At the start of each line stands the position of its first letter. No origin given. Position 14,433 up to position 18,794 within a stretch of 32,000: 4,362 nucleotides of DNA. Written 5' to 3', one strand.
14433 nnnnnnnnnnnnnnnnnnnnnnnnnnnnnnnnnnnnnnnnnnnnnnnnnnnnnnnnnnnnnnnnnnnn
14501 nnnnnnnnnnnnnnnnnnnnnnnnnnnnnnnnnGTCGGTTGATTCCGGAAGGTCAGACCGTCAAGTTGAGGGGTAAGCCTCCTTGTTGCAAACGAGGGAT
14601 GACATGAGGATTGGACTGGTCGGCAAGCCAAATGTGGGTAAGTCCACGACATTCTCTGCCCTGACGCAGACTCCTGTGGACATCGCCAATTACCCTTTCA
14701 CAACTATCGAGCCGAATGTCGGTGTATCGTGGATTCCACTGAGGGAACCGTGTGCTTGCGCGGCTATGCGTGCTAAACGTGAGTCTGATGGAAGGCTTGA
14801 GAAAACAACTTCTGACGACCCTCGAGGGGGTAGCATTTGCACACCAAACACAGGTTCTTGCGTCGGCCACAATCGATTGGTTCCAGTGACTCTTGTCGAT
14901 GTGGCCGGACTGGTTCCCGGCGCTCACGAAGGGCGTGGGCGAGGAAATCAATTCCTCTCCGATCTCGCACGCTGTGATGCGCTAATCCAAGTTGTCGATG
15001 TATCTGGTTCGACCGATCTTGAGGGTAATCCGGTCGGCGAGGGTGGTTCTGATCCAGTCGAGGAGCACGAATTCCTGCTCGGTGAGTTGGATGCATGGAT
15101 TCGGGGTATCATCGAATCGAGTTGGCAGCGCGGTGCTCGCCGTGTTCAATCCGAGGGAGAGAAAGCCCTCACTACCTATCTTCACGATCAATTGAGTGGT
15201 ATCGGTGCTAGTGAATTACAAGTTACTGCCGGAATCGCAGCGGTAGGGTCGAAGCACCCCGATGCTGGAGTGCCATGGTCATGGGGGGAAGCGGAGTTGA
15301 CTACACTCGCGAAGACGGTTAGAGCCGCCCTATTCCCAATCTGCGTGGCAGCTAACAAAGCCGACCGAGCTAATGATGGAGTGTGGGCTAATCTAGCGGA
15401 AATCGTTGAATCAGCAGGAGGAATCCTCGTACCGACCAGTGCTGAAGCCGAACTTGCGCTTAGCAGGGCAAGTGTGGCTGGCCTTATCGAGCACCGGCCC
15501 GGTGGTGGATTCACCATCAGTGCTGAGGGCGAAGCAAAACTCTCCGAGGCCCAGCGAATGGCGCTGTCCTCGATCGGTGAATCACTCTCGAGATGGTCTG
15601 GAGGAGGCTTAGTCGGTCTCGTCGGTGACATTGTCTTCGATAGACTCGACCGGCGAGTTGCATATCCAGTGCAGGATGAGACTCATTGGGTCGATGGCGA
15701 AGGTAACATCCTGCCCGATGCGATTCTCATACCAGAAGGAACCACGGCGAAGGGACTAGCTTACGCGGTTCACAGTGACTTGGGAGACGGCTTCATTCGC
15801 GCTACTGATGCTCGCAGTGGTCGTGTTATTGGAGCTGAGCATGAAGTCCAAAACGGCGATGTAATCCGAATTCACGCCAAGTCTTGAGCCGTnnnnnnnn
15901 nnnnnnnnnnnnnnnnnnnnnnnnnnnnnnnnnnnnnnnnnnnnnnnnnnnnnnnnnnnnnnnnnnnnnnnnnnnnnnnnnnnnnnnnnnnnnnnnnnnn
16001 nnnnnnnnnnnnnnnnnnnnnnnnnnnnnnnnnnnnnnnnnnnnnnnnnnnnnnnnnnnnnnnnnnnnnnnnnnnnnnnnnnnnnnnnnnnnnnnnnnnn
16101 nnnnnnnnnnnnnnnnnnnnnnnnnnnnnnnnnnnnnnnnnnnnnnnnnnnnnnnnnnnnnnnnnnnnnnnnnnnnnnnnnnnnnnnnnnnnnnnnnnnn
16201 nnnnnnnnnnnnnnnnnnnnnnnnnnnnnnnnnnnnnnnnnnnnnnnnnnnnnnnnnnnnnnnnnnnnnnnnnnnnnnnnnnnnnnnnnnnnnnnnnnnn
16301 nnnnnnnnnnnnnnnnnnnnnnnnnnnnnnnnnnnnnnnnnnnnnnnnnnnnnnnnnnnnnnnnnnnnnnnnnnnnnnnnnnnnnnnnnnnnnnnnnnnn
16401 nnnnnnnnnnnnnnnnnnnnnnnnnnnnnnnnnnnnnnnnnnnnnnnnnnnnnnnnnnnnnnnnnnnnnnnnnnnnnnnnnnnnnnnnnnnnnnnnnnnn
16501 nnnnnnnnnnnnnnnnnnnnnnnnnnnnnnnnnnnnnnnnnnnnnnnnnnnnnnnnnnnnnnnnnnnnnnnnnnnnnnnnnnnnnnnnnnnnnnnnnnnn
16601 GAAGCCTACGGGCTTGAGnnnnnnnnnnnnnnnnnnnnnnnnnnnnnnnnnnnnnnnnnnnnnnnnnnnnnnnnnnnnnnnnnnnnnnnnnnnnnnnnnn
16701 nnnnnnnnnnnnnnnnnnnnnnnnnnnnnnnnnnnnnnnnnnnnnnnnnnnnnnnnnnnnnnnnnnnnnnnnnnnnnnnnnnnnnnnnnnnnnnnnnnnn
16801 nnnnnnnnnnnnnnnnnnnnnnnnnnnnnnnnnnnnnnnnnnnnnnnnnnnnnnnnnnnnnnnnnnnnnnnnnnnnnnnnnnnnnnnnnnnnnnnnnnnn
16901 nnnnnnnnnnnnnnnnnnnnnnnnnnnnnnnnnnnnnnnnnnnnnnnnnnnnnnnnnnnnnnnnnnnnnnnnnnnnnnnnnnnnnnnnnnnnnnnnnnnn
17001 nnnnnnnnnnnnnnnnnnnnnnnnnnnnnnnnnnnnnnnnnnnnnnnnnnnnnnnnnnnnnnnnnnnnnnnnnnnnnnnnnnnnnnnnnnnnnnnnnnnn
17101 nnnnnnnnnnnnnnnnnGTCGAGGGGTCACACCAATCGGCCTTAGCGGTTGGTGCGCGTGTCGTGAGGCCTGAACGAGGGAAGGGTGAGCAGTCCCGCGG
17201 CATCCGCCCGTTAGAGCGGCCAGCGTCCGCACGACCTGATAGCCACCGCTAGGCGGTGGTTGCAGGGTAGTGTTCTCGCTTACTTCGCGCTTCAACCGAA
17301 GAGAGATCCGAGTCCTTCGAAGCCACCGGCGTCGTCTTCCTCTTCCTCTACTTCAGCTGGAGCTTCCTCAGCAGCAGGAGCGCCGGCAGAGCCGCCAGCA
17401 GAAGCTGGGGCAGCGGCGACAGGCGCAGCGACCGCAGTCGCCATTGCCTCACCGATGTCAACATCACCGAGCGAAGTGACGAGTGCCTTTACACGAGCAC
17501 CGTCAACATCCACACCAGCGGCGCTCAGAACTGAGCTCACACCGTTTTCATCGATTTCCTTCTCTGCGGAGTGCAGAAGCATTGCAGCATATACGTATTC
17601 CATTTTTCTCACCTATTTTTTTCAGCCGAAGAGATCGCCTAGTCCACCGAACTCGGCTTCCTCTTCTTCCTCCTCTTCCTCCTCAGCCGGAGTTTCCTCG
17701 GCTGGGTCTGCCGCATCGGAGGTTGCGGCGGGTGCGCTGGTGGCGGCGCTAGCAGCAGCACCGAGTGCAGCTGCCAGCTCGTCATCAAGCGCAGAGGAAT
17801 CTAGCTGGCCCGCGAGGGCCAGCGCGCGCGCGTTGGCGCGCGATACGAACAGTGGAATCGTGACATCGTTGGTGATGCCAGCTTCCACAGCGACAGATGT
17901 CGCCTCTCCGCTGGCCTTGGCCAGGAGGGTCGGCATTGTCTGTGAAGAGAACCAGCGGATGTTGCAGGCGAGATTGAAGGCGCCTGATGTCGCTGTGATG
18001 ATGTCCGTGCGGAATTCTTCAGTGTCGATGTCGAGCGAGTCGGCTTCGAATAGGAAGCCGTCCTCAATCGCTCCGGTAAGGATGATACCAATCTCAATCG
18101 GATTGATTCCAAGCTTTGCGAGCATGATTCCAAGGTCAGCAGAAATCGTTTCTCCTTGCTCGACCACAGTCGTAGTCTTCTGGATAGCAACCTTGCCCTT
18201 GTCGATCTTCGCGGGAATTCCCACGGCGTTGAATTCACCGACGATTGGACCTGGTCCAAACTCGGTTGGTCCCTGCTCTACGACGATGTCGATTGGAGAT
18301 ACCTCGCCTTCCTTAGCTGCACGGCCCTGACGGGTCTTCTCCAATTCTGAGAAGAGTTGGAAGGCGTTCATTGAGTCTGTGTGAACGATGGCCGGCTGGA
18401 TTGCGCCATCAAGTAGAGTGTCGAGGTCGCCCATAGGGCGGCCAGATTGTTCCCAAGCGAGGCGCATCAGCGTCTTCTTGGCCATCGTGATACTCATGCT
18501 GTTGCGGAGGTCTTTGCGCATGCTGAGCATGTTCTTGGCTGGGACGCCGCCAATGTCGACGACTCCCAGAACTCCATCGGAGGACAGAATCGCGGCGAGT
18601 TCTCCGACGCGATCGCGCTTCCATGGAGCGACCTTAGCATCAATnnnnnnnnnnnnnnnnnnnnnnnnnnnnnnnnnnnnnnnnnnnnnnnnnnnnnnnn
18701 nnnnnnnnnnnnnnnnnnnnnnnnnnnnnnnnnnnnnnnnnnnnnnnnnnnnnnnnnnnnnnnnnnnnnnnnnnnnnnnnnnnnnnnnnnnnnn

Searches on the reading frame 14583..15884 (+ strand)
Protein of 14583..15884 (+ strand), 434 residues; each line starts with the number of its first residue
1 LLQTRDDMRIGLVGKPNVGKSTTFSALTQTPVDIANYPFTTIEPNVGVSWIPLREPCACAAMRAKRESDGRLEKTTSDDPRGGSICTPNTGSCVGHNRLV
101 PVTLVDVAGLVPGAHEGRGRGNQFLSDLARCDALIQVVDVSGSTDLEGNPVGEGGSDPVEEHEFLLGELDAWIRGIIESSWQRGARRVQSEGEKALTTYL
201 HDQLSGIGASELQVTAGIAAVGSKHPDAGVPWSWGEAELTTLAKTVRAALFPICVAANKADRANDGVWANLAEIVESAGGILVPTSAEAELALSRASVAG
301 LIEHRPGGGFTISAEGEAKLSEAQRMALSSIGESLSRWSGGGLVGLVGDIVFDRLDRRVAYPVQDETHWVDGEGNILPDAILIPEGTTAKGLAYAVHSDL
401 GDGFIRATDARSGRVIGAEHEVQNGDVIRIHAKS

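Call 8: search_protein_families(library=pfam, proteins=[window:14583-15884:+], max_evalue=0.001)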
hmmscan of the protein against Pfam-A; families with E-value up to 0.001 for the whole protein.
window:14583-15884:+ (434 aa): 4 families
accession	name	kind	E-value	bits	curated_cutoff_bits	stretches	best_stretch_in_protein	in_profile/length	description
PF08438.16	YGR210-like_G4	-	4.7e-18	66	24.7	1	256-365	1-108/108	Obg-like GTPase YGR210-like, G4 motif-containing domain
PF01926.29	MMR_HSR1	-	1.4e-17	64.2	21.9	1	9-142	1-87/113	50S ribosome-binding GTPase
PF02824.27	TGS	-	1.6e-09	38.1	22.2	1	376-431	4-59/60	TGS domain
PF02421.24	FeoB_N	-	3.6e-08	33.5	27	1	9-47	2-40/156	Ferrous iron transport protein B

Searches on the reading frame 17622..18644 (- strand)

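Call 8: search_protein_families(library=pfam, proteins=[window:17622-18644:-], max_evalue=0.001)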
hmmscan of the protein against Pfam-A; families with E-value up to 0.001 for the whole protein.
window:17622-18644:- (340 aa): 3 families
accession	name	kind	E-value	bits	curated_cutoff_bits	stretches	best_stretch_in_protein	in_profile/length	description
PF17777.6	RL10P_insert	-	4.1e-17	62.3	29.1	1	110-180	1-71/71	Insertion domain in 60S ribosomal protein L10P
PF00466.25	Ribosomal_L10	-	1.2e-11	45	22.8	1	7-101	4-98/100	Ribosomal protein L10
PF00428.24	Ribosomal_60s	-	0.00058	20.8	28.1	1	274-339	23-88/88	60s Acidic ribosomal protein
